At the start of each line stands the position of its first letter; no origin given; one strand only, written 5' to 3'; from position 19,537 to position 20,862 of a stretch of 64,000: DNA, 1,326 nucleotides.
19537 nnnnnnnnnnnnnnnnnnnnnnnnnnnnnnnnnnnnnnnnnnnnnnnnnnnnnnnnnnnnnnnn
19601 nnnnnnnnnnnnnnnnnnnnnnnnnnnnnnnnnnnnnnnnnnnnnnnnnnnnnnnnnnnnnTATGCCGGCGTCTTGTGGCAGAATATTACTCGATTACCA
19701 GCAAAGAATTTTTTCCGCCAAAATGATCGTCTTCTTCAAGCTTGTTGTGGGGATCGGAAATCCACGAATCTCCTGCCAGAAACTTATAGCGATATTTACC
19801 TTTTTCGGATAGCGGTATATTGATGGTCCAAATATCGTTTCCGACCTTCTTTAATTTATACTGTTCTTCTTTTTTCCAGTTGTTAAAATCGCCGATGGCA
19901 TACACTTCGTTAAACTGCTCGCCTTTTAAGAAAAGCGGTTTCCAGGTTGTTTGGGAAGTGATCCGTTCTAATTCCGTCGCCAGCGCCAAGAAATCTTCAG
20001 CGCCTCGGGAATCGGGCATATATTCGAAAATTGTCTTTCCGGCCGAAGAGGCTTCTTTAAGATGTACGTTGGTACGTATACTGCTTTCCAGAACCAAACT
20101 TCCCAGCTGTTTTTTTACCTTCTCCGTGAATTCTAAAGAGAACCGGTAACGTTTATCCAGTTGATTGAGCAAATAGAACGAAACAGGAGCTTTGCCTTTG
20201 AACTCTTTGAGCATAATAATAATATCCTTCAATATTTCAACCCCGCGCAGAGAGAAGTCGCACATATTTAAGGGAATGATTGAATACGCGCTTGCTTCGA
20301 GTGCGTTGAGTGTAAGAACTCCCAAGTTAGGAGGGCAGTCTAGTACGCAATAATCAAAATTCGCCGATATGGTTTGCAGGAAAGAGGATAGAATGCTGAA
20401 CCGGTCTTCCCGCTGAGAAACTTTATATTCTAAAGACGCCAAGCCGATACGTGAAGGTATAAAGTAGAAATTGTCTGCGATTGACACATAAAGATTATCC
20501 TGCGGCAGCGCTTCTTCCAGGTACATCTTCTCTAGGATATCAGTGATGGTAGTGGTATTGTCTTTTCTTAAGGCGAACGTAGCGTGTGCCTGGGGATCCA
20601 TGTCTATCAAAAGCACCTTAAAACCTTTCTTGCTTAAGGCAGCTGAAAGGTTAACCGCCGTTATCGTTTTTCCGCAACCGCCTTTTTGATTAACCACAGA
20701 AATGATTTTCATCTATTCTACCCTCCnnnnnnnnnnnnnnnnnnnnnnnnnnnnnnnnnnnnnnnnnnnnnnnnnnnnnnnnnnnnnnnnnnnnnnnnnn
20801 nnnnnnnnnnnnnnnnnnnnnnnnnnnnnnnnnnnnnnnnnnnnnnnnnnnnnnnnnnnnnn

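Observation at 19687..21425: ParA/MinD-type ATPase fused to a CBM48 glycogen-binding module, with a poly-basic membrane partner: candidate glycogen-granule positioning system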

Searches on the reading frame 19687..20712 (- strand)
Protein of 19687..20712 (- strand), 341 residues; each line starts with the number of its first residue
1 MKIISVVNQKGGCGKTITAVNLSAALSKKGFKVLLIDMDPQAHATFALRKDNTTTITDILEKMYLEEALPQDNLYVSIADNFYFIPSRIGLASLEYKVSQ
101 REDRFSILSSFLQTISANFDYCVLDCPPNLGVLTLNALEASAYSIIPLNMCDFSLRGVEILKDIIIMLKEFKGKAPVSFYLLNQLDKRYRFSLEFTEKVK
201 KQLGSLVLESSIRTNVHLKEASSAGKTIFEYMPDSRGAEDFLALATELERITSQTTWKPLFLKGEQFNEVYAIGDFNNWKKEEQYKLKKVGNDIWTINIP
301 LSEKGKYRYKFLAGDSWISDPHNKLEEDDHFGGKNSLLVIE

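Call 3: search_protein_families(library=pfam, proteins=[window:19687-20712:-], max_evalue=0.01)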
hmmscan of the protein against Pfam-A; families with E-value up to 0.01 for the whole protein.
window:19687-20712:- (341 aa): 10 families
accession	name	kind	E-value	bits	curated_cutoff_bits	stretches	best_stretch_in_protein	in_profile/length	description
PF13614.12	AAA_31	-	2.1e-46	158.5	27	1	1-169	1-168/177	AAA domain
PF01656.29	CbiA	-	2.5e-20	73.1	25.4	1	4-228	1-125/125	CobQ/CobB/MinD/ParA nucleotide binding domain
PF00142.24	Fer4_NifH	-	3e-13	50.3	25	1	7-71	5-70/271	4Fe-4S iron sulfur cluster binding proteins, NifH/frxC family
PF10609.15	ParA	-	3e-10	40.4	27.1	1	2-137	4-130/246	NUBPL iron-transfer P-loop NTPase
PF09140.17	MipZ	-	1e-09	38.5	20.7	1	3-149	2-130/262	ATPase MipZ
PF06564.18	CBP_BcsQ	-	1.2e-08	35.2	21.3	1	1-246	1-231/234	Cellulose biosynthesis protein BcsQ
PF16561.11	AMPK1_CBM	-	1.9e-08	34.8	26.8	1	268-337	12-76/85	Glycogen recognition site of AMP-activated protein kinase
PF02374.21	ArsA_ATPase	-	2.4e-06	27.4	24.3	1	6-129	5-135/305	Anion-transporting ATPase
PF02922.24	CBM_48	-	0.00025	21.8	22.4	1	270-315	25-72/83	Carbohydrate-binding module 48 (Isoamylase N-terminal domain)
PF07015.17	VirC1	-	0.0098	15.7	24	0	1-40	1-40/231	VirC1 protein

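Call 4: search_protein_families(library=ncbifam, proteins=[window:19687-20712:-], max_evalue=0.01)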
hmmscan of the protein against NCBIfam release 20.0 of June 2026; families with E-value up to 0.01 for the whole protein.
window:19687-20712:- (341 aa): 33 families (the best 25 are shown)
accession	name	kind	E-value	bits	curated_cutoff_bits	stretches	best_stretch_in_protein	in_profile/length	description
NF041546.1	ParA_partition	equivalog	1.2e-30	106.5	180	2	3-52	1-52/203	ParA family partition ATPase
TIGR03453.1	partition_RepA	equivalog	1.7e-22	79.8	348.45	1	2-231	105-353/387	plasmid partitioning protein RepA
TIGR03371.1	cellulose_yhjQ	equivalog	1.5e-19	70.5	157.85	1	1-246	1-239/246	cellulose biosynthesis protein BcsQ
TIGR01969.1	minD_arch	subfamily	3.2e-18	65.8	201.75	1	3-255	2-237/251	cell division ATPase MinD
NF041283.1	PrgP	equivalog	1.7e-15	57.1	400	1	3-201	4-210/297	ParA superfamily DNA segregation protein PrgP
NF010443.0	PRK13869.1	subfamily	7.6e-15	54.6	446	1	2-221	122-355/405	plasmid-partitioning protein RepA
NF009701.0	PRK13230.1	subfamily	3.1e-14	52.7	350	1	7-63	6-63/291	nitrogenase reductase-like protein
NF010259.0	PRK13705.1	equivalog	3.5e-13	49.3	725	1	3-238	108-358/388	plasmid-partitioning protein SopA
NF033200.1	F430_CfbC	exception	5.7e-13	48.8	402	1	8-63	6-62/260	Ni-sirohydrochlorin a,c-diamide reductive cyclase ATP-dependent reductase subunit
TIGR01281.1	DPOR_bchL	equivalog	7.3e-13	48.5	345.15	1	6-74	4-74/268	ferredoxin:protochlorophyllide reductase (ATP-dependent) iron-sulfur ATP-binding protein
TIGR01287.1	nifH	equivalog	1.4e-12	47.6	394.35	1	8-65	6-64/275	nitrogenase iron protein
NF009702.0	PRK13231.1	equivalog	8.7e-10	38.2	427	1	7-62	7-61/264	nitrogenase reductase-like protein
TIGR01007.1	eps_fam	subfamily_domain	2.1e-09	37.3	108.05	1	1-134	17-142/204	polysaccharide biosynthesis tyrosine autokinase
TIGR01968.1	minD_bact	equivalog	3.3e-09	36.5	212.9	1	2-140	2-133/261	septum site-determining protein MinD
NF047398.1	AAA_KGGVGR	domain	3.5e-07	30.7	90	1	1-68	2-73/190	KGGVGR-motif variant AAA ATPase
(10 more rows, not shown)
